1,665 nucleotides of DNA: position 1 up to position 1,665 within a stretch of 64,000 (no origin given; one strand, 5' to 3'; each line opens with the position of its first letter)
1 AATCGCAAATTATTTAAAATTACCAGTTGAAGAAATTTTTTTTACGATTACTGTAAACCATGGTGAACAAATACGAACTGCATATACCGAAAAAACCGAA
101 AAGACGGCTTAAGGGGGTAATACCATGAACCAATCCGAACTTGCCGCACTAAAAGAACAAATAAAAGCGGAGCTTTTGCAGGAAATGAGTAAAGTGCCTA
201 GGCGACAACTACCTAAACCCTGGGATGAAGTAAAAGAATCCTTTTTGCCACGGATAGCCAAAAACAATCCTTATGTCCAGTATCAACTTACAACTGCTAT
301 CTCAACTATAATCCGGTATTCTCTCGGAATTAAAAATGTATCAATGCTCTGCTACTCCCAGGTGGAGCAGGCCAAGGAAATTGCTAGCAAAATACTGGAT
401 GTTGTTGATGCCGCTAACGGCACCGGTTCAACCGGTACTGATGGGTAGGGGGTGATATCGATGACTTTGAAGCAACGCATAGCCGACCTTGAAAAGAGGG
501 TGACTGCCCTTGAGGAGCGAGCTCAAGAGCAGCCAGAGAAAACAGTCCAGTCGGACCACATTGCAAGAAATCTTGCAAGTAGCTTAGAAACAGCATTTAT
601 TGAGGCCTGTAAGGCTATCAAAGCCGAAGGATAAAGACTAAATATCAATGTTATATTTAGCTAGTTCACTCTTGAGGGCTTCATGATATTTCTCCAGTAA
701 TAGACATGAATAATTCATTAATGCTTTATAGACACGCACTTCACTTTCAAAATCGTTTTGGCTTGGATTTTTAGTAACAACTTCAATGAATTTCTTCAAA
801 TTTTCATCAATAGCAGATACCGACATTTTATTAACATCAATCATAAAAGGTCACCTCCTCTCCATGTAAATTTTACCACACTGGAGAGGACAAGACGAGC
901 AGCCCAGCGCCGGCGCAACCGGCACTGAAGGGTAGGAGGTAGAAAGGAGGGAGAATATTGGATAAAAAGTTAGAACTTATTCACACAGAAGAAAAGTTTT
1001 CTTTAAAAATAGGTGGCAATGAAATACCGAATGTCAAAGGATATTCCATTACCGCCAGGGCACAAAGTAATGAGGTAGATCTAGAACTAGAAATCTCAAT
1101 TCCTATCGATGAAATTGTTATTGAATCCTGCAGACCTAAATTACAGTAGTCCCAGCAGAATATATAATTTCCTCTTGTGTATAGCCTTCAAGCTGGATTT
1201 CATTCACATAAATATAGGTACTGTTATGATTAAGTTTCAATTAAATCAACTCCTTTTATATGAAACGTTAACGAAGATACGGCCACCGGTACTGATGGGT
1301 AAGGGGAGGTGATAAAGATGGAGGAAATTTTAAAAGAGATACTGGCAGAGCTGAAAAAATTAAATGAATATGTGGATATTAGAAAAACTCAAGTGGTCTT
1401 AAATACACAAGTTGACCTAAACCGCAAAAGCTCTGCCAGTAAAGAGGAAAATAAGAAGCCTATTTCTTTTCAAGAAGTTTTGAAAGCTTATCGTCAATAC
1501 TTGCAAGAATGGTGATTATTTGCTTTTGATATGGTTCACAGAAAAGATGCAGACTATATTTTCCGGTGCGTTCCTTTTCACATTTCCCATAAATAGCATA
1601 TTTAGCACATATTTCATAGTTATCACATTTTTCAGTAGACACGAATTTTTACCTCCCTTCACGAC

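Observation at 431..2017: Repeated gene-junction cassette (…TGT[D/E]G-stop + SD), four copies in 1.6 kb of the phage early region, two attached to start-less gene stubs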

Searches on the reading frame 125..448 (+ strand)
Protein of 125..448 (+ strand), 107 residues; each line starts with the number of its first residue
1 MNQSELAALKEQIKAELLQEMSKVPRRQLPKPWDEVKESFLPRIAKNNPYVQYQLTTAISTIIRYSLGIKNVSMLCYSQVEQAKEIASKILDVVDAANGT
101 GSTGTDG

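Call 8: search_protein_families(library=phrogs, proteins=[window:125-448:+], max_evalue=0.1)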
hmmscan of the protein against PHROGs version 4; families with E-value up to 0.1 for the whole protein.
window:125-448:+ (107 aa): 2 families
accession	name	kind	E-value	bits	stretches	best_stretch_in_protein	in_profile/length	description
phrog_28571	-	unknown function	0.016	16.3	1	5-97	6-96/142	-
phrog_25052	-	unknown function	0.018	16.2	1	52-90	58-96/104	-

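Call 9: search_protein_families(library=pfam, proteins=[window:125-448:+], max_evalue=0.1)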
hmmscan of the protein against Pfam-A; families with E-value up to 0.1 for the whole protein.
window:125-448:+ (107 aa): 2 families
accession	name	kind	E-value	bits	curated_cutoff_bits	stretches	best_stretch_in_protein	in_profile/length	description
PF08401.16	ArdcN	-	0.055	14.1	22.6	1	9-50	3-44/123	N-terminal domain of anti-restriction factor ArdC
PF10186.14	ATG14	-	0.097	12.2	33.2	0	21-79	268-320/347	Vacuolar sorting 38 and autophagy-related subunit 14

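Call 19: find_encoding_contigs(protein=window:125-448:+, flank=6000, max_places=10)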
Protein window:125-448:+ (107 aa): no gene with exactly this product is on record in the collection.

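Call 20: find_homologous_proteins(query=window:125-448:+, max_evalue=0.01)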
Query window:125-448:+ (107 aa): 14 proteins with E <= 0.01 among 20 candidates.
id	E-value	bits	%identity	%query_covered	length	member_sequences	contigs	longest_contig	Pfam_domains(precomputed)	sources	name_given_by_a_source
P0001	3.2e-61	221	99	100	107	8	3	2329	-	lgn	-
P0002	2.1e-52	193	87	100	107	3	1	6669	-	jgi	jgi:hypothetical protein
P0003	3.8e-50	186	87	93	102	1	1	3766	-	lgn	-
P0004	9.1e-44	165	80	91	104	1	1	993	-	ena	-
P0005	2.0e-43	164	79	91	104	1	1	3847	-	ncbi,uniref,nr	ncbi:MAG: hypothetical protein HPY90_15150 [Syntrophothermus sp.]|uniref:hypothetical protein n=1 Ta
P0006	8.2e-43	162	78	91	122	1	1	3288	-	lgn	-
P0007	9.2e-43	162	77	91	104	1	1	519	-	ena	-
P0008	2.3e-42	161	76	91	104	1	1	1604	-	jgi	-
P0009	3.9e-42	160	78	91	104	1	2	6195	-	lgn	-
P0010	1.6e-40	155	72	93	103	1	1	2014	-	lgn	-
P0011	5.7e-39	150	72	91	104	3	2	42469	-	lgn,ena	-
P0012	2.5e-38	148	72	87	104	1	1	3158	-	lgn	-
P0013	1.1e-30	123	68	79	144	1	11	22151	PF12844.14,PF01381.29,PF13560.13,PF13443.13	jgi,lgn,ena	-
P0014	4.6e-20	89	88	48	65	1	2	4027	-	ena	-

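Call 22: find_encoding_contigs(protein=P0002, flank=7000, max_places=5)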
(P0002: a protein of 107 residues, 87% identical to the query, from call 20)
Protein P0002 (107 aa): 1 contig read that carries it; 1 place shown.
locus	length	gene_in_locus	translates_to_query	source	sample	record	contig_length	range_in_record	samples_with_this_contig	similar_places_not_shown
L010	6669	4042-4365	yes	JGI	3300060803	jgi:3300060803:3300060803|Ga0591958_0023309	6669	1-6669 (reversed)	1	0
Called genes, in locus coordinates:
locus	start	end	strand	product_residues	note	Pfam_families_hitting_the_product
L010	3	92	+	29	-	?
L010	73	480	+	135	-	PF05105:Phage_holin_4_1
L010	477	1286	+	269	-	PF01520:Amidase_3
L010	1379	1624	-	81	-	-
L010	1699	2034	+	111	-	-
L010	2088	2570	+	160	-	PF12651:RHH_3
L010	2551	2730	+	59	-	-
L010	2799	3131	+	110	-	-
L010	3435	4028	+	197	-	-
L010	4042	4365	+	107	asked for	-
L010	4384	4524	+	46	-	-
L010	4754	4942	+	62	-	-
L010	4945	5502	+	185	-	PF13560:HTH_31, PF01381:HTH_3, PF12844:HTH_19 (weak)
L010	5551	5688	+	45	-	-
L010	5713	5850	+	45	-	-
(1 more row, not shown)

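Call 23: find_encoding_contigs(protein=P0011, flank=7000, max_places=5)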
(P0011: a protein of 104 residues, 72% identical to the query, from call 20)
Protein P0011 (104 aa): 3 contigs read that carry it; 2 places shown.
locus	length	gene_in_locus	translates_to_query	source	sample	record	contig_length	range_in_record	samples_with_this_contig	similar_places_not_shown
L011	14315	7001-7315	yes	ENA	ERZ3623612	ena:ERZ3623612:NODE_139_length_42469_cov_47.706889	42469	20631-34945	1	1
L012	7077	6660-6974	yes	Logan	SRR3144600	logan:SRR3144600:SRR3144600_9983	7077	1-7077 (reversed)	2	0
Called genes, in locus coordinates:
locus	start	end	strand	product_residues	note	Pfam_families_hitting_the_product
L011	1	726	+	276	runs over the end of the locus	PF01177:Asp_Glu_race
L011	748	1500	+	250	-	PF01138:RNase_PH, PF03725:RNase_PH_C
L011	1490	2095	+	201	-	PF01725:Ham1p_like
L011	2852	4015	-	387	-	PF14657:Arm-DNA-bind_4 (weak), PF14659:Phage_int_SAM_3, PF00589:Phage_integrase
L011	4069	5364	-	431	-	PF00753:Lactamase_B, PF23023:Anti-Pycsar_Apyc1 (faint), PF12706:Lactamase_B_2 (weak)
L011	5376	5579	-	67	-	PF11213:DUF3006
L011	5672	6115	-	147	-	PF06114:Peptidase_M78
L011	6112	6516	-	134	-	PF12844:HTH_19, PF13560:HTH_31, PF01381:HTH_3, PF13413:HTH_25 (weak), PF13443:HTH_26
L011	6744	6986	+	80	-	PF12844:HTH_19, PF13560:HTH_31, PF13443:HTH_26 (weak), PF01381:HTH_3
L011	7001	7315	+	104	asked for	-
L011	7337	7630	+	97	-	PF12728:HTH_17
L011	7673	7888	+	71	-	-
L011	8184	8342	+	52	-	-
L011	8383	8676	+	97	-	-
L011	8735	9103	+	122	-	-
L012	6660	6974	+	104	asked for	-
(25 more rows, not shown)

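Call 24: find_encoding_contigs(protein=P0003, flank=7000, max_places=5)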
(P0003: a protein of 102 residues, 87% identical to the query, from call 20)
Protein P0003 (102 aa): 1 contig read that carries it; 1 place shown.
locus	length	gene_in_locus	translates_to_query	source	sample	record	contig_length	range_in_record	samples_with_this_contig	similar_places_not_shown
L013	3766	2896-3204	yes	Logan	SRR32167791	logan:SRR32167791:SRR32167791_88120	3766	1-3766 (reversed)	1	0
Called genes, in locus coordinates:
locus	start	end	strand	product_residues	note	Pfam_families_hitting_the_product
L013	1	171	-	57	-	?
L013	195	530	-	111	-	-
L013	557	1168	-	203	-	-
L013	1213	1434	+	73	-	-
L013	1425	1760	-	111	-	PF13560:HTH_31, PF12844:HTH_19, PF01381:HTH_3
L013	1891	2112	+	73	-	PF12844:HTH_19, PF01381:HTH_3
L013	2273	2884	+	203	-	-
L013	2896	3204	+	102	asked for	-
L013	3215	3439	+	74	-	-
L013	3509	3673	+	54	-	-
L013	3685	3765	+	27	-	?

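Call 29: find_related_loci(query=A1, collection=viral_contigs, flank=6000)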
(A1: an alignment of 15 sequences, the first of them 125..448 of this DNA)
Query A1 (107 aa) in viral_contigs; peptide patterns used: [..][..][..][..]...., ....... (x = any residue, [..] = any of these).
371 stretches matched a pattern; 1 encode a relative of the query (tblastn E <= 1e-3); 1 distinct loci.
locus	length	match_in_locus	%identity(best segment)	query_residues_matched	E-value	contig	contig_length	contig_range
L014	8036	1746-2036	73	1-97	3e-48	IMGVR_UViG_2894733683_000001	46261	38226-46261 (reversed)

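Call 30: find_related_loci(query=A1, collection=metagenome_contigs, flank=6000)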
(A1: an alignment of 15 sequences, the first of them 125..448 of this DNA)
Query A1 (107 aa) in metagenome_contigs; peptide patterns used: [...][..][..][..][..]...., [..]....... (x = any residue, [..] = any of these).
491 stretches matched a pattern; 1 encode a relative of the query (tblastn E <= 1e-3); 1 distinct loci.
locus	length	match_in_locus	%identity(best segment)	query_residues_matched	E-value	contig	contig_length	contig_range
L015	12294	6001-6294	93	1-98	2e-60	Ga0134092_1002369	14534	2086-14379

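Call 35: find_encoding_contigs(protein=P0001, flank=7000, max_places=6)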
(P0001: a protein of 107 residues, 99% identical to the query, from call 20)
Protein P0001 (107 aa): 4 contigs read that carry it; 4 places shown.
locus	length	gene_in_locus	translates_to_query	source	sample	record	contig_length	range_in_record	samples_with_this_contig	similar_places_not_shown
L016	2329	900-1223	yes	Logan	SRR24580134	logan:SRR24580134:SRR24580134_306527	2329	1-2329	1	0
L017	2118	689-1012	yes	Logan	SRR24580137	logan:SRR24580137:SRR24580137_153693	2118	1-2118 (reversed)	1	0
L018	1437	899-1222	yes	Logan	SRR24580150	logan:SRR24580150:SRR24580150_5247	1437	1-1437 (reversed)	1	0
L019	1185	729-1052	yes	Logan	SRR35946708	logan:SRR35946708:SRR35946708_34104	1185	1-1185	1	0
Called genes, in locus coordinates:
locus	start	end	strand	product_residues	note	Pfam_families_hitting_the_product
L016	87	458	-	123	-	PF12844:HTH_19, PF13560:HTH_31 (weak), PF01381:HTH_3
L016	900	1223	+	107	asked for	-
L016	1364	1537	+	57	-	-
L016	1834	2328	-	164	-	?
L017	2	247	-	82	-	?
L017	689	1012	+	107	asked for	-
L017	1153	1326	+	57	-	-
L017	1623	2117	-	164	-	?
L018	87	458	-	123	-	PF12844:HTH_19, PF13560:HTH_31 (weak), PF01381:HTH_3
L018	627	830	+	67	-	PF13560:HTH_31, PF12844:HTH_19, PF13413:HTH_25 (faint), PF13443:HTH_26, PF01381:HTH_3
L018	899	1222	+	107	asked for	-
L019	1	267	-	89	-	?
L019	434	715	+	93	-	PF13560:HTH_31 (faint)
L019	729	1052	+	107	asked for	-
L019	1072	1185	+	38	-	?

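Call 36: find_encoding_contigs(protein=P0013, flank=7000, max_places=6)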
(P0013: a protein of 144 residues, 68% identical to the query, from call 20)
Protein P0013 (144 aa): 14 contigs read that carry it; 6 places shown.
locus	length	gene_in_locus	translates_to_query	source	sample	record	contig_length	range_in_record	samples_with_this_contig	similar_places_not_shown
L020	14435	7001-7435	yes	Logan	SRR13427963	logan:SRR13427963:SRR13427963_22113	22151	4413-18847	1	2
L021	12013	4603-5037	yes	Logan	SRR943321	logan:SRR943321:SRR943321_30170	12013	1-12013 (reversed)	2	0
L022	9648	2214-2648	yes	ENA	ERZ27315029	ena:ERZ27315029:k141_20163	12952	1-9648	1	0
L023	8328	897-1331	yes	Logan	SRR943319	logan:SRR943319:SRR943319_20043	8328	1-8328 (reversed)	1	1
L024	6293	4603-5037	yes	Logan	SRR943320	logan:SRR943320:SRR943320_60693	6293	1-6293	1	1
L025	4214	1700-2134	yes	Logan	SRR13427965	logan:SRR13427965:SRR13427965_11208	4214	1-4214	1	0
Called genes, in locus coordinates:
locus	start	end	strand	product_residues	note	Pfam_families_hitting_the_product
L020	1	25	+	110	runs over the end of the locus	-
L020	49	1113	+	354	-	PF03781:FGE-sulfatase (weak)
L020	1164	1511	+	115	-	PF22296:bAvd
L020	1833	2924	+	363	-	PF00078:RVT_1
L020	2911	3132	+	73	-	-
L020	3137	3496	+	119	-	-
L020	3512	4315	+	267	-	PF01520:Amidase_3, PF00395:SLH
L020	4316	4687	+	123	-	PF09682:Phage_holin_6_1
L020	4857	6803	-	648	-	PF00239:Resolvase, PF07508:Recombinase, PF12844:HTH_19 (faint), PF13408:Zn_ribbon_recom, PF01381:HTH_3, PF13413:HTH_25 (weak), PF13443:HTH_26 (faint), PF13560:HTH_31 (weak)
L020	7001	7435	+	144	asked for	PF12844:HTH_19 (weak), PF13443:HTH_26 (weak), PF13560:HTH_31, PF01381:HTH_3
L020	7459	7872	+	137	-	-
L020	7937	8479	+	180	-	PF13560:HTH_31, PF01381:HTH_3 (weak)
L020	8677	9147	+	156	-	PF19474:DUF6011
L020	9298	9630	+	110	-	-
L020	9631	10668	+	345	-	-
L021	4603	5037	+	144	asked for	PF12844:HTH_19 (weak), PF13443:HTH_26 (weak), PF13560:HTH_31, PF01381:HTH_3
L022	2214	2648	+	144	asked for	PF12844:HTH_19 (weak), PF13443:HTH_26 (weak), PF13560:HTH_31, PF01381:HTH_3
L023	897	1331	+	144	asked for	PF12844:HTH_19 (weak), PF13443:HTH_26 (weak), PF13560:HTH_31, PF01381:HTH_3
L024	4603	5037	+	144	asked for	PF12844:HTH_19 (weak), PF13443:HTH_26 (weak), PF13560:HTH_31, PF01381:HTH_3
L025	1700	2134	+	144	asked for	PF12844:HTH_19 (weak), PF13443:HTH_26 (weak), PF13560:HTH_31, PF01381:HTH_3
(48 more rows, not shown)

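Call 37: find_encoding_contigs(protein=P0009, flank=7000, max_places=4)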
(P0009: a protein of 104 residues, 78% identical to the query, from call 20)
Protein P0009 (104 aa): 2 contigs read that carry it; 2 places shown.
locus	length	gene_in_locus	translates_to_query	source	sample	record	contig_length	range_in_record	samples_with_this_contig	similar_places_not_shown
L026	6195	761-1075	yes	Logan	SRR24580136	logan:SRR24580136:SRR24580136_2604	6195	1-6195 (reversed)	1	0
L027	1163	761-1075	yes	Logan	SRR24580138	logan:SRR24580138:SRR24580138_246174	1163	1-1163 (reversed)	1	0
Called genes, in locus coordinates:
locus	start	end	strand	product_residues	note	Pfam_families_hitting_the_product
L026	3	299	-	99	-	?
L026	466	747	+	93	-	PF13560:HTH_31 (weak)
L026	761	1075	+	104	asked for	-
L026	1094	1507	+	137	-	-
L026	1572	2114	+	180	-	PF13560:HTH_31, PF01381:HTH_3 (weak)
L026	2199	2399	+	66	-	-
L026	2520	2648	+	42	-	-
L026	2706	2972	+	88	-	-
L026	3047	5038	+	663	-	PF02463:SMC_N (weak), PF13175:AAA_15, PF13476:AAA_23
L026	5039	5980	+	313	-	PF03837:RecT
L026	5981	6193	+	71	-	?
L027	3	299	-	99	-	?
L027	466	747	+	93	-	PF13560:HTH_31 (weak)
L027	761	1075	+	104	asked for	-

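Call 69: search_protein_families(library=pfam, proteins=[L013:2273-2884:+, L015:7077-7916:-, L015:6793-7080:+], max_evalue=0.001)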
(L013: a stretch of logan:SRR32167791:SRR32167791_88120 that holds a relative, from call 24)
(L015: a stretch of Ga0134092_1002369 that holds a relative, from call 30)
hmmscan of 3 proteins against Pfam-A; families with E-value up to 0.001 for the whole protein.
L013:2273-2884:+ (203 aa): 0 families

L015:7077-7916:- (279 aa): 2 families
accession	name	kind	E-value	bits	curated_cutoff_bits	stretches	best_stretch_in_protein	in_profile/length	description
PF09509.15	Hypoth_Ymh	-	1.9e-35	121.7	25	1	148-268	2-119/119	Protein of unknown function (Hypoth_ymh)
PF18860.6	AbiJ_NTD3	-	0.00064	19.6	32.5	0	77-125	84-131/167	AbiJ N-terminal domain 3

L015:6793-7080:+ (95 aa): 0 families

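Call 72: search_protein_families(library=padloc, proteins=[window:125-448:+], max_evalue=0.01)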
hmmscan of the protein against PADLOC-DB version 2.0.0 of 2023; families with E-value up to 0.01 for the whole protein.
window:125-448:+ (107 aa): 0 families

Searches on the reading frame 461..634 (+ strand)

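Call 8: search_protein_families(library=phrogs, proteins=[window:461-634:+], max_evalue=0.1)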
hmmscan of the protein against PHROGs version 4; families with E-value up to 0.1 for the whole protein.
window:461-634:+ (57 aa): 10 families
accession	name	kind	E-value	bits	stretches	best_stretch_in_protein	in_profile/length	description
phrog_28630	-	unknown function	0.0064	17.5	1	1-36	1-34/52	-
phrog_7102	-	unknown function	0.011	17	1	2-32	73-103/128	-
phrog_1397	-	unknown function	0.014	16.7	1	3-38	59-94/116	-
phrog_34730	-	unknown function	0.016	16.5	1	2-54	48-103/108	-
phrog_29760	-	unknown function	0.022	16.3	1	3-33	39-73/81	-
phrog_1138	-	unknown function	0.023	15.6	1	3-52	152-201/228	-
phrog_36730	-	unknown function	0.037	14.8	1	5-19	35-49/51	-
phrog_16164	-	unknown function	0.043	12.6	1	3-57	289-344/920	-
phrog_17407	-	unknown function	0.092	14.1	0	26-50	28-52/72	-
phrog_20344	-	unknown function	0.094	13.6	1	4-42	77-119/140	-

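Call 9: search_protein_families(library=pfam, proteins=[window:461-634:+], max_evalue=0.1)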
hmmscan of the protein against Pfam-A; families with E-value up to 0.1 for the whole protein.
window:461-634:+ (57 aa): 3 families
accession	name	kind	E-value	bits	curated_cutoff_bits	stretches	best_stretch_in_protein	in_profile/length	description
PF24073.1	DUF7365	-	0.054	14.1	27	1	2-30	30-58/101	Coiled-coil region of unknown function (DUF7365)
PF10779.14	XhlA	-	0.061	13.9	34.7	1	3-42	2-41/67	Haemolysin XhlA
PF10975.14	DUF2802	-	0.084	13.5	33.5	1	4-30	3-29/68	Protein of unknown function (DUF2802)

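Call 72: search_protein_families(library=padloc, proteins=[window:461-634:+], max_evalue=0.01)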
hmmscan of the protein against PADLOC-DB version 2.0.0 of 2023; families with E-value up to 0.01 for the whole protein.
window:461-634:+ (57 aa): 0 families

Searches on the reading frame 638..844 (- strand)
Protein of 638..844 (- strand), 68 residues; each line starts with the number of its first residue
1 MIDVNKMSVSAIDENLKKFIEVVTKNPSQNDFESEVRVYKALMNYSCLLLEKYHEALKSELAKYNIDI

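Call 8: search_protein_families(library=phrogs, proteins=[window:638-844:-], max_evalue=0.1)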
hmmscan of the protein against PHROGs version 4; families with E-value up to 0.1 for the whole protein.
window:638-844:- (68 aa): 1 family
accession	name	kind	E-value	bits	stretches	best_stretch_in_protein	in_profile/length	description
phrog_38363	-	unknown function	0.035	15.7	1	6-61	17-69/74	-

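Call 9: search_protein_families(library=pfam, proteins=[window:638-844:-], max_evalue=0.1)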
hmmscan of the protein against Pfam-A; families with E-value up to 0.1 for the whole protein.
window:638-844:- (68 aa): 1 family
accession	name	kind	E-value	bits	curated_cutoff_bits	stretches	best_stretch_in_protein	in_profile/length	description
PF00617.24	RasGEF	-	0.025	14.9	23.1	1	14-60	68-114/181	RasGEF domain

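Call 71: find_homologous_proteins(query=window:638-844:-, max_evalue=0.01)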
Query window:638-844:- (68 aa): 3 proteins with E <= 0.01 among 3 candidates.
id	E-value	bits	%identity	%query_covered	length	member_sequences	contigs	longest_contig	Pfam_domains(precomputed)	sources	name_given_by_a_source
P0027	1.3e-35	137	100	100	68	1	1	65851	-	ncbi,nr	ncbi:MAG: hypothetical protein GXW85_04735 [Clostridia bacterium]|nr:hypothetical protein [Clostridi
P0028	9.6e-23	97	69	100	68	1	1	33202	-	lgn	-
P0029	1.8e-22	96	69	100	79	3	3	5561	-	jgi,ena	-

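Call 72: search_protein_families(library=padloc, proteins=[window:638-844:-], max_evalue=0.01)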
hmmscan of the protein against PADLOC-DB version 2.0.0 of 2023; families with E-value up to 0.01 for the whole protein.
window:638-844:- (68 aa): 0 families

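Call 73: find_encoding_contigs(protein=P0028, flank=6000, max_places=3)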
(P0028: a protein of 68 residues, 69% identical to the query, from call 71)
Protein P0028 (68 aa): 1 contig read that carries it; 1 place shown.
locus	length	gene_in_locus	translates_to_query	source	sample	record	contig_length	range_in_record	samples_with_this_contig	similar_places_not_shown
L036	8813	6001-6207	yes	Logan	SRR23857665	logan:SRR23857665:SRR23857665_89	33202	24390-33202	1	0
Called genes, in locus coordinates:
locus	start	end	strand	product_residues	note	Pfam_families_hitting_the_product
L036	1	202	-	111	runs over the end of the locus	-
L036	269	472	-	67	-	-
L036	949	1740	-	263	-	PF01695:IstB_IS21 (weak), PF00308:Bac_DnaA (weak)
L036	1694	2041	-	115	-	-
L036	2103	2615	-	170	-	PF07352:Phage_Mu_Gam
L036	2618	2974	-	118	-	PF01476:LysM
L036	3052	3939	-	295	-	PF01381:HTH_3 (weak), PF13560:HTH_31 (weak), PF05621:TniB (weak), PF13604:AAA_30 (weak), PF13401:AAA_22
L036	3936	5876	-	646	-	PF09039:HTH_Tnp_Mu_2 (faint), PF02914:DDE_2, PF22007:DUF6930 (weak), PF09299:Mu-transpos_C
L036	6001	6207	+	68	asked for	-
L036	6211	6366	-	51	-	-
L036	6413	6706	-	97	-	-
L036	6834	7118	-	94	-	-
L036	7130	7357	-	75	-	PF13443:HTH_26 (weak)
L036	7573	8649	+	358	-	PF01381:HTH_3, PF07022:Phage_CI_repr (faint), PF12844:HTH_19, PF13560:HTH_31, PF01381:HTH_3, PF12844:HTH_19, PF00717:Peptidase_S24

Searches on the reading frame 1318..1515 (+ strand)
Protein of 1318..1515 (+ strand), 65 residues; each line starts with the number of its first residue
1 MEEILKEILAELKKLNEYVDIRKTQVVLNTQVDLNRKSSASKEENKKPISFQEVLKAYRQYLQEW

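Call 8: search_protein_families(library=phrogs, proteins=[window:1318-1515:+], max_evalue=0.1)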
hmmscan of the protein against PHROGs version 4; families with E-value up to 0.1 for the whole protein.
window:1318-1515:+ (65 aa): 1 family
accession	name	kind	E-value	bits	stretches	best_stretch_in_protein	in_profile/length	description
phrog_7881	-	unknown function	0.049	14.7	1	1-20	1-21/66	-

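Call 9: search_protein_families(library=pfam, proteins=[window:1318-1515:+], max_evalue=0.1)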
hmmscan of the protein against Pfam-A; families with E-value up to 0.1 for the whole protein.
window:1318-1515:+ (65 aa): 2 families
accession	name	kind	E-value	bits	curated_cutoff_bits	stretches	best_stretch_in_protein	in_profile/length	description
PF25009.1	DUF7785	-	0.011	16.6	27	1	1-54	4-57/98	Domain of unknown function (DUF7785)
PF24711.1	YxiG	-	0.06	14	27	1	11-58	4-51/129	YxiG-like protein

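Call 72: search_protein_families(library=padloc, proteins=[window:1318-1515:+], max_evalue=0.01)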
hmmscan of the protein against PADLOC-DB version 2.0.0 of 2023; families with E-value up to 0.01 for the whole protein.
window:1318-1515:+ (65 aa): 0 families
